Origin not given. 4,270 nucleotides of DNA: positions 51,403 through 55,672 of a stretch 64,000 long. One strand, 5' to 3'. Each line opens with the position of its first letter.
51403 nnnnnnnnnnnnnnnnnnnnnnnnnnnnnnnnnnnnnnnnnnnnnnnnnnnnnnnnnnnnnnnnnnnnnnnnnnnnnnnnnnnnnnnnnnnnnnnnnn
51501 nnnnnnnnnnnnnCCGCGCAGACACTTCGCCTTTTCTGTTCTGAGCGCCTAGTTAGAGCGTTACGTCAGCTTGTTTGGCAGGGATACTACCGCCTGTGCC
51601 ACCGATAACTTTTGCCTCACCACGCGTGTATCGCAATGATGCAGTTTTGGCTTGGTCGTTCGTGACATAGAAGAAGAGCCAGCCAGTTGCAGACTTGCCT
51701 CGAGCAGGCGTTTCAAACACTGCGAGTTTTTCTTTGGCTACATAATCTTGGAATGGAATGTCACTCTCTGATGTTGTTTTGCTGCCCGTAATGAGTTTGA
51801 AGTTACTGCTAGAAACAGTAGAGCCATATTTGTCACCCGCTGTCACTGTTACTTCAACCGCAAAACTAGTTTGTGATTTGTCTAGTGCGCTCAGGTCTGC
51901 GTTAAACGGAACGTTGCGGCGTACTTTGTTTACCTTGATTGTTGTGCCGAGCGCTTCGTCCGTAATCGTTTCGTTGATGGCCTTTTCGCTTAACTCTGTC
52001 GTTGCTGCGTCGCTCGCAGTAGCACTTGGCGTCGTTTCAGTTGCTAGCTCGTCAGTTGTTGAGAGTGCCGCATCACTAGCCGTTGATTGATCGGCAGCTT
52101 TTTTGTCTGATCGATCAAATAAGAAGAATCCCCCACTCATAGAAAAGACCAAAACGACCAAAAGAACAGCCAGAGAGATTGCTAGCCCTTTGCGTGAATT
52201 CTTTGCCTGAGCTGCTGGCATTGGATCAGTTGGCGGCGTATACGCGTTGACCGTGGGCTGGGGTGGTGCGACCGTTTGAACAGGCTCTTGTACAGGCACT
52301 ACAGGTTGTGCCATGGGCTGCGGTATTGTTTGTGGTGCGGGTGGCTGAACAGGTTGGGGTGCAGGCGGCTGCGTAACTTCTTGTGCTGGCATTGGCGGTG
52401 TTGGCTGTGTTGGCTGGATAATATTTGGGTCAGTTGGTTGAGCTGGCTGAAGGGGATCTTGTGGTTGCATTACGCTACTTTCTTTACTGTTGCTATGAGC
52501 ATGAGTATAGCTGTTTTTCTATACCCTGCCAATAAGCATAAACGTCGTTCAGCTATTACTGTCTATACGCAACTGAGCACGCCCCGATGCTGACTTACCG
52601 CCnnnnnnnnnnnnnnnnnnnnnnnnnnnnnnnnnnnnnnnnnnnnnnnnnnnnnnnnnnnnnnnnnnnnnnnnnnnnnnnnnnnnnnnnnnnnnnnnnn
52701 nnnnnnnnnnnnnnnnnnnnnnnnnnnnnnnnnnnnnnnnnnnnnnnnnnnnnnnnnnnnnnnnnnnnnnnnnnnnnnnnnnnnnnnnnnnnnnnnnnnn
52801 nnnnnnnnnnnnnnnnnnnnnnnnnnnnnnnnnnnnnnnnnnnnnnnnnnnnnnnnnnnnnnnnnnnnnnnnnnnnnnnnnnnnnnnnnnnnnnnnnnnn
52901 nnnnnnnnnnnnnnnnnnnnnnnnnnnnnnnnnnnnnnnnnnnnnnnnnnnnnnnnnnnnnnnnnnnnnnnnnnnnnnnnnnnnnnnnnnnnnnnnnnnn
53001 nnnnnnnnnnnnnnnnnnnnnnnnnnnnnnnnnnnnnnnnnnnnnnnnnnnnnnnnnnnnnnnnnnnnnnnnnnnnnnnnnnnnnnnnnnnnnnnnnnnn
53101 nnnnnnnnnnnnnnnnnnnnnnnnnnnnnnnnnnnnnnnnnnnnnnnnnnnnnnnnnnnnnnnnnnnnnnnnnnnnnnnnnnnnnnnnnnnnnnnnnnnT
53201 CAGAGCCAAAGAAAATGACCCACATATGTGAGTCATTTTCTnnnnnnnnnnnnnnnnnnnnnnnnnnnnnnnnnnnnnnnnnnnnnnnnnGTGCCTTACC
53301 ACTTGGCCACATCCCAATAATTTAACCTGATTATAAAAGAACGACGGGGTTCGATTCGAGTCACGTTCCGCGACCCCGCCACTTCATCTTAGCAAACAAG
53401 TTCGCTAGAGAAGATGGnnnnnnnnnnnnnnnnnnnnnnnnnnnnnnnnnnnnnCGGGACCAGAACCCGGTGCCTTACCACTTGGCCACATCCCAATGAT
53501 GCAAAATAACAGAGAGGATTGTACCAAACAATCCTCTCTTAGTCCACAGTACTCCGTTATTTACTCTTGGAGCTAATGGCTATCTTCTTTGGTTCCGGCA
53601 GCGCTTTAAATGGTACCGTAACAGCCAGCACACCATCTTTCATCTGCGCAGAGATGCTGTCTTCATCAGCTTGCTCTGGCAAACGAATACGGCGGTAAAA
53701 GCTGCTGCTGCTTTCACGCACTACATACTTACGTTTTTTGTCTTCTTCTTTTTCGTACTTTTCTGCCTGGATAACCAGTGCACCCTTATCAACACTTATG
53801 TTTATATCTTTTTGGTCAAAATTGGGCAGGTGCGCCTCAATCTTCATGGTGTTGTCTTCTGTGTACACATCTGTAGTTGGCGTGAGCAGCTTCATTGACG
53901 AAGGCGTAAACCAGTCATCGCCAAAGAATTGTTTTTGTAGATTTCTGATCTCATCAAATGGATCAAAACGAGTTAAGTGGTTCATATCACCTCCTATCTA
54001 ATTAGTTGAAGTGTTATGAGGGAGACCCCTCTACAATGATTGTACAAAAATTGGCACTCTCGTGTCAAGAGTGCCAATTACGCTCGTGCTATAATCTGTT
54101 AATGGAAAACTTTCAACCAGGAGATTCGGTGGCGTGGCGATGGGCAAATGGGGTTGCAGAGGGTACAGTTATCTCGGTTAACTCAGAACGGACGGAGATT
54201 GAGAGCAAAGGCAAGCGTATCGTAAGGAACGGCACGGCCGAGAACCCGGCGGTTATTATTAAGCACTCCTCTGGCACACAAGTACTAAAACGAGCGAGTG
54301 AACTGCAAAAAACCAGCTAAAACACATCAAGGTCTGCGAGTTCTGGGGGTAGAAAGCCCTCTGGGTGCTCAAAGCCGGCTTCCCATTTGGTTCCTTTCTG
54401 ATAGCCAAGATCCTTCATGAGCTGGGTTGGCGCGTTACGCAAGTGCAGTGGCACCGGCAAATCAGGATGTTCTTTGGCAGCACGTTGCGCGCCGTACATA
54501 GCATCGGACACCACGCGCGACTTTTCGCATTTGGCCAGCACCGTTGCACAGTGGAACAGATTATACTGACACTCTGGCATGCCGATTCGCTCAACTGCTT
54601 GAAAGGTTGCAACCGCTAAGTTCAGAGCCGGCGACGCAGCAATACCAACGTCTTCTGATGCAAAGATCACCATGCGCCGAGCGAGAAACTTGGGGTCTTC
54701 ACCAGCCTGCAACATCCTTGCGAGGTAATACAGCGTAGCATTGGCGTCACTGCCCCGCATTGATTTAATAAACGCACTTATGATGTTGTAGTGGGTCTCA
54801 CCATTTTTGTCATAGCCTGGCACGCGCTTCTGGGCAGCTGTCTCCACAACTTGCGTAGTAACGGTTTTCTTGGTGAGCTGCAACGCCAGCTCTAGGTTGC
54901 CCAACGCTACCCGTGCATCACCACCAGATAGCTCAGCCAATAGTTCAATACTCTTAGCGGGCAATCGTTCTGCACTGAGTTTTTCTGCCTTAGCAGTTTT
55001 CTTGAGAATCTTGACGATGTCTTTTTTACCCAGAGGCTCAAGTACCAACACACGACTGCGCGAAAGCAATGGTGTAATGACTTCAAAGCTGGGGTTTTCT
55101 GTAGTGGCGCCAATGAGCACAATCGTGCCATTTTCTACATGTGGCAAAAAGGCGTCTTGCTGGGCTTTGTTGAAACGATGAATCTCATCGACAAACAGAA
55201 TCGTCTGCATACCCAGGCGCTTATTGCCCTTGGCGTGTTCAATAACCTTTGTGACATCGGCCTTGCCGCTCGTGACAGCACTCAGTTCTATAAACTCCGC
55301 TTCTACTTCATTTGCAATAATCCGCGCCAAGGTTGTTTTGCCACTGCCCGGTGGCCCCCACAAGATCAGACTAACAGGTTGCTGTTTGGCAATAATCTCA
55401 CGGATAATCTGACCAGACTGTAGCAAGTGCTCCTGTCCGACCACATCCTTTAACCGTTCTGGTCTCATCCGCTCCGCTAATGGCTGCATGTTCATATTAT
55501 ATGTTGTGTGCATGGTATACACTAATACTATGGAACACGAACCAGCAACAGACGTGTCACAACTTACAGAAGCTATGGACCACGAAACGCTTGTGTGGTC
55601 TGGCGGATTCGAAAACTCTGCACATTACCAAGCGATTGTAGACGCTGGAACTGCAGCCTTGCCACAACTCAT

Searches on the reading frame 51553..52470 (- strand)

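Call 9: search_protein_families(library=pfam, proteins=[window:51553-52470:-], max_evalue=0.01)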
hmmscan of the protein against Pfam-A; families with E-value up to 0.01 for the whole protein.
window:51553-52470:- (305 aa): 1 family
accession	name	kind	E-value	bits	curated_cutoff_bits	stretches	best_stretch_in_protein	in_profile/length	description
PF11611.13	DUF4352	-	1.4e-07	32.3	25.9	1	166-282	4-113/122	Domain of unknown function (DUF4352)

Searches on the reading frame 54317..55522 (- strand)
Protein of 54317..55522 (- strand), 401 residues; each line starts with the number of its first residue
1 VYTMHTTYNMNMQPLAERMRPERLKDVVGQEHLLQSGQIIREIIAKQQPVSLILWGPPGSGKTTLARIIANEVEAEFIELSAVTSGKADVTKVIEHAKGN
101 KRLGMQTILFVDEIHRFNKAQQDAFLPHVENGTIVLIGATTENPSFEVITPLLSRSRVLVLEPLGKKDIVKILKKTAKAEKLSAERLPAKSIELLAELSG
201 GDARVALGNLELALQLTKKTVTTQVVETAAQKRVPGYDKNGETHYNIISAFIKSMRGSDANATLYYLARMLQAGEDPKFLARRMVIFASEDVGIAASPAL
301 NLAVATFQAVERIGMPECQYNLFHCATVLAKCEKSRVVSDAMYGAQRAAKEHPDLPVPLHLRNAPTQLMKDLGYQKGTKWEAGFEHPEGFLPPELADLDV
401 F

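Call 103: search_protein_families(library=pfam, proteins=[window:54317-55522:-], max_evalue=0.00001)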
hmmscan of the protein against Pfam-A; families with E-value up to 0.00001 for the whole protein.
window:54317-55522:- (401 aa): 9 families
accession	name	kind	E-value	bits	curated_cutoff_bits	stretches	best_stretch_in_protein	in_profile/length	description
PF12002.13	MgsA_C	-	3.3e-46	157.7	27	1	257-384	1-128/167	MgsA AAA+ ATPase C terminal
PF16193.11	AAA_assoc_2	-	2.8e-22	79.2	34.3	1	188-256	8-81/81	AAA C-terminal domain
PF00004.35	AAA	-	1.8e-18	67.7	21.2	1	52-158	1-123/131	ATPase family associated with various cellular activities (AAA)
PF05496.18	RuvB_N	-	1.3e-16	61.2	27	1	19-138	1-118/159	Holliday junction DNA helicase RuvB P-loop domain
PF01078.27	Mg_chelatase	-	4.7e-07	29.9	20.3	0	24-86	2-63/207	Magnesium chelatase, subunit ChlI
PF00158.32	Sigma54_activat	-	3.3e-06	27.3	20.2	0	47-143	20-131/168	Sigma-54 interaction domain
PF13191.12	AAA_16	-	5e-06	27.5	32.6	0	43-79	18-52/167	AAA ATPase domain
PF13401.12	AAA_22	-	7.6e-06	26.7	27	0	51-84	7-45/130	AAA domain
PF07728.20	AAA_5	-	8.4e-06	26.3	22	0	52-140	2-101/139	AAA domain (dynein-related subfamily)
